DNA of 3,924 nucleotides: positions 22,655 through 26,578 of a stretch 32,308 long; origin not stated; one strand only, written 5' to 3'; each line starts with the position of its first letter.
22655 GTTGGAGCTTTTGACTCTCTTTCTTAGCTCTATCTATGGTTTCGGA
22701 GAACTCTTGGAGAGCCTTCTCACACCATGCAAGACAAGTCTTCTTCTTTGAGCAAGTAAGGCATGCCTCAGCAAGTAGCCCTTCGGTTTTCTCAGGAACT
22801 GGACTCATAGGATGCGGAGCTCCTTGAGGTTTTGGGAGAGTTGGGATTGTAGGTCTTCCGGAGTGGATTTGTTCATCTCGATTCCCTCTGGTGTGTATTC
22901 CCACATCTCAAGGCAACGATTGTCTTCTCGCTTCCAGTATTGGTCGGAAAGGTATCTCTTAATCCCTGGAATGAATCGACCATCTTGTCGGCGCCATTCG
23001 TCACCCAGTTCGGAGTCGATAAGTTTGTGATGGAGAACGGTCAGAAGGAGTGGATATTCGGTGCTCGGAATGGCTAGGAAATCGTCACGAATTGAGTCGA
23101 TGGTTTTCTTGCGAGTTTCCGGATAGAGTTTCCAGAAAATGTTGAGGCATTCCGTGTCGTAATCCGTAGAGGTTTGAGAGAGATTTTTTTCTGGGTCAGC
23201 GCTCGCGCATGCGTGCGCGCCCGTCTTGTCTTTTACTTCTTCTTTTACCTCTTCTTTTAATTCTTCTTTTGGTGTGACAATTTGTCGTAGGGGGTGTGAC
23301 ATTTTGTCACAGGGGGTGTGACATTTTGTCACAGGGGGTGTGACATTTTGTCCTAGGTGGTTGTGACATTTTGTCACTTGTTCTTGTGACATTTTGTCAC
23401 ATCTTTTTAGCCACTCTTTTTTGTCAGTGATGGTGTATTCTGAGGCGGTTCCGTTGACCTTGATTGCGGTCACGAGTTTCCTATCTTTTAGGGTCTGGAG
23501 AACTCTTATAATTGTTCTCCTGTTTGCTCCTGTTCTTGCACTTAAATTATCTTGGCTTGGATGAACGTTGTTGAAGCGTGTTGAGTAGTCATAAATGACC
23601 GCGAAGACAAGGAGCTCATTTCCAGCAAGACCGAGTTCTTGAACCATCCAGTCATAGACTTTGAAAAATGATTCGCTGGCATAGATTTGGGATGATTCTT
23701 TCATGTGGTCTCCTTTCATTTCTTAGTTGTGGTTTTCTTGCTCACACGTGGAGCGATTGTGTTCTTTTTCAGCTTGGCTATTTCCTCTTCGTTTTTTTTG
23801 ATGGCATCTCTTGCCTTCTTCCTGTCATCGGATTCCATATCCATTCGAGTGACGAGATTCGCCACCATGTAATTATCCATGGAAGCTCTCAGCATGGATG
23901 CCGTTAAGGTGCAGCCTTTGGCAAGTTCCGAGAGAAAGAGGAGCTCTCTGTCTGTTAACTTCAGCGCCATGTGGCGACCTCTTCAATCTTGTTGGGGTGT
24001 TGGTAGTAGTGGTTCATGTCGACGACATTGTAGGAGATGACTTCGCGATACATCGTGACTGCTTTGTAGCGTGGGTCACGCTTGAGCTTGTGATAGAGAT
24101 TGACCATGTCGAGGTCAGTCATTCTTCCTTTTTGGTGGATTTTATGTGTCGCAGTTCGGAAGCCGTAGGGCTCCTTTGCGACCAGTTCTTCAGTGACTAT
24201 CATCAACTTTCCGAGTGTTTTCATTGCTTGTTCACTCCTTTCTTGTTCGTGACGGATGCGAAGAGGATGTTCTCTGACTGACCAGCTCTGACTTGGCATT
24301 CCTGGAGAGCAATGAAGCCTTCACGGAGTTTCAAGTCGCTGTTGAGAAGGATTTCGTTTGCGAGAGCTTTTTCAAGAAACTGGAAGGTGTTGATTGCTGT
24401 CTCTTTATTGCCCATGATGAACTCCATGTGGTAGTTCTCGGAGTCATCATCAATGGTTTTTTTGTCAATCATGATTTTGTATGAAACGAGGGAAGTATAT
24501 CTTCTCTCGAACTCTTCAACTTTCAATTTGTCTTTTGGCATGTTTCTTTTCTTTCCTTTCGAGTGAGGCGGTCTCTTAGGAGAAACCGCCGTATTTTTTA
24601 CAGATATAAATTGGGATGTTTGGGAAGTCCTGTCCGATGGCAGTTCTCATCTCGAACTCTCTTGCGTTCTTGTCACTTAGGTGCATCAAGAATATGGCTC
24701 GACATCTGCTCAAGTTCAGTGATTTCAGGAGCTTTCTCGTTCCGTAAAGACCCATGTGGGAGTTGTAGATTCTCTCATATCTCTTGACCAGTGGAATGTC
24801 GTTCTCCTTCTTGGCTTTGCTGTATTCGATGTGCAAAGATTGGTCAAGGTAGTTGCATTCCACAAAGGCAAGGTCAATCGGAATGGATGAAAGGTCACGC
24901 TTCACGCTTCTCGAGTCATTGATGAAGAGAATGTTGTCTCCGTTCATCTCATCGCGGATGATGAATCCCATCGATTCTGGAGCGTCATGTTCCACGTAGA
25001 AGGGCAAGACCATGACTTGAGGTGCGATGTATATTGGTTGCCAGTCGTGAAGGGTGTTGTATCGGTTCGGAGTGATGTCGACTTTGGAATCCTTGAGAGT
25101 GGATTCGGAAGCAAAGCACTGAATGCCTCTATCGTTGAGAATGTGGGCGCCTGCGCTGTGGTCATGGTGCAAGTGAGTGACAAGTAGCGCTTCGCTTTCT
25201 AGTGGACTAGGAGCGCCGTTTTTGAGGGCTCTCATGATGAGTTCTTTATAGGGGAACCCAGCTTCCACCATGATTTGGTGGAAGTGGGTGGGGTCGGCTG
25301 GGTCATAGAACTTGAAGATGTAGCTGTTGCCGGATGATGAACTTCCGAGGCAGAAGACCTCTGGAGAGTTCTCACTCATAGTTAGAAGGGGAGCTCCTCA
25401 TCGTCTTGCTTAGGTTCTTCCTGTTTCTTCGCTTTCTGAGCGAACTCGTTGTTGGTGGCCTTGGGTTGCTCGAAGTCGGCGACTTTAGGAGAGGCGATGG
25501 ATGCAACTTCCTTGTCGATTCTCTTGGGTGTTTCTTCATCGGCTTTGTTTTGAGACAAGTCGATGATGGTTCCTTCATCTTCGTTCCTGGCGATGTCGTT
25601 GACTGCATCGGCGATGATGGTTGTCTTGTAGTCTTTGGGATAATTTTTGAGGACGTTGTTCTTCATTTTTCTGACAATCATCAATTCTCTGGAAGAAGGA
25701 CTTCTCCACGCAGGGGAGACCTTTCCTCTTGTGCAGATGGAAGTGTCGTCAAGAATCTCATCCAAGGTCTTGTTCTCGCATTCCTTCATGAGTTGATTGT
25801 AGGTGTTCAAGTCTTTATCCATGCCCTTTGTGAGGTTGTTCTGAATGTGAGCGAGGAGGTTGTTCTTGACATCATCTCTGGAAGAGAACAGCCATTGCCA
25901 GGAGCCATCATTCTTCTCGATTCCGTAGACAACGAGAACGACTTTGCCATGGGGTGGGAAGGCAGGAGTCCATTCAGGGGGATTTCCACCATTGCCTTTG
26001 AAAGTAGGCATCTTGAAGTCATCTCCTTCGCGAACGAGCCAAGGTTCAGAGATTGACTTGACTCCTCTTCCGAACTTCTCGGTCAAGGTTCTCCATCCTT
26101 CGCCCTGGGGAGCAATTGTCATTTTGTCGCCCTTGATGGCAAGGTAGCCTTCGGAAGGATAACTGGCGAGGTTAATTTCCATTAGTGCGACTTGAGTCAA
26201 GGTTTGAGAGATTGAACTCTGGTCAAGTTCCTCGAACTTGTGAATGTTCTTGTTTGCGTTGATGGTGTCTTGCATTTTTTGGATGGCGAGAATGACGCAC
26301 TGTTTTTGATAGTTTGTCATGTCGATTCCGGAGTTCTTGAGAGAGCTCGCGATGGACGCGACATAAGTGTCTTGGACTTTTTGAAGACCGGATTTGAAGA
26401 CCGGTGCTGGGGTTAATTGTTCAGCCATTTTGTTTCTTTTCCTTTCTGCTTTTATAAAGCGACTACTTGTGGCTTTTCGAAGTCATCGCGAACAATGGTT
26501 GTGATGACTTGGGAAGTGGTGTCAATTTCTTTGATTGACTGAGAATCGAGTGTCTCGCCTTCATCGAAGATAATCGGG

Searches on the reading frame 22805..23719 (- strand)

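Call 67: search_protein_families(library=phrogs, proteins=[window:22805-23719:-], max_evalue=0.001)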
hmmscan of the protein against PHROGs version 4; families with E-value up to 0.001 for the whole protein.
window:22805-23719:- (304 aa): 7 families
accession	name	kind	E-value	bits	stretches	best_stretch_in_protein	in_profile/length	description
phrog_270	-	DNA, RNA and nucleotide metabolism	4.1e-11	43.9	1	23-205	37-192/383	replication initiation protein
phrog_6969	-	unknown function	4.1e-10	40.7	1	15-82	3-71/216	-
phrog_678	-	DNA, RNA and nucleotide metabolism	8.2e-08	33.2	1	31-164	48-196/346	replication initiation O-like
phrog_391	-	DNA, RNA and nucleotide metabolism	4.7e-06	27.5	1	20-198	4-199/298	replication initiation O-like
phrog_186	-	DNA, RNA and nucleotide metabolism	9.8e-06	26.4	1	16-158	20-162/308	DnaD-like helicase loader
phrog_9474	-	DNA, RNA and nucleotide metabolism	0.00012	22.8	1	155-268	150-251/288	replication initiation protein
phrog_345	-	DNA, RNA and nucleotide metabolism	0.00021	22.1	1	8-164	22-196/297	replication initiation O-like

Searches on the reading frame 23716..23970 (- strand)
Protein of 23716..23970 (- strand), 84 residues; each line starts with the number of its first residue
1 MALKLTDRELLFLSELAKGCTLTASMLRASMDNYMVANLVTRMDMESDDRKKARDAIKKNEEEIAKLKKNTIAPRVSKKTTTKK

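Call 106: search_protein_families(library=pfam, proteins=[window:23716-23970:-], max_evalue=0.01)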
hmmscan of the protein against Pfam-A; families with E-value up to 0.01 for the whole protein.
window:23716-23970:- (84 aa): 1 family
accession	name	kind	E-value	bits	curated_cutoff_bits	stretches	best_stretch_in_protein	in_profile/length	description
PF16749.10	Arteri_nsp7a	-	0.0058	17.3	27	1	1-69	5-70/130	Arterivirus nonstructural protein 7 alpha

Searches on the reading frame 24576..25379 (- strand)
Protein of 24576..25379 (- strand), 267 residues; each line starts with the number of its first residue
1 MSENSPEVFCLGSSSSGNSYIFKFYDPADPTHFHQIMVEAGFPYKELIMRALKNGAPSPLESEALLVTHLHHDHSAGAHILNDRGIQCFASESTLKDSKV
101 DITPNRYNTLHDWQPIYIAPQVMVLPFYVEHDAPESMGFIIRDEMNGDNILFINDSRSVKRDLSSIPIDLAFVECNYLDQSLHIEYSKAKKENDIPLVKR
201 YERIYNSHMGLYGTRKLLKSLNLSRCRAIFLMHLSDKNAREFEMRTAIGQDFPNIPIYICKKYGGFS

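Call 67: search_protein_families(library=phrogs, proteins=[window:24576-25379:-], max_evalue=0.001)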
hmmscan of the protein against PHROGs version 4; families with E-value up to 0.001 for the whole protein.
window:24576-25379:- (267 aa): 1 family
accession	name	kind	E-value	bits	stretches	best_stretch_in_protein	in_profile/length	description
phrog_392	-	other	1.3e-37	131.1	1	8-262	8-249/348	metal-dependent hydrolase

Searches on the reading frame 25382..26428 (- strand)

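Call 9: search_protein_families(library=pfam, proteins=[window:25382-26428:-], max_evalue=0.001)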
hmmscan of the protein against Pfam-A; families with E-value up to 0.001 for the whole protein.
window:25382-26428:- (348 aa): 0 families

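Call 67: search_protein_families(library=phrogs, proteins=[window:25382-26428:-], max_evalue=0.001)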
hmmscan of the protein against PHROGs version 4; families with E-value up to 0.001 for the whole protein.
window:25382-26428:- (348 aa): 1 family
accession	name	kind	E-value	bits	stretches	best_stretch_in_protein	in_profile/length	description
phrog_2185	-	DNA, RNA and nucleotide metabolism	9.9e-55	187.3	1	3-283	3-305/390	RecT-like ssDNA annealing protein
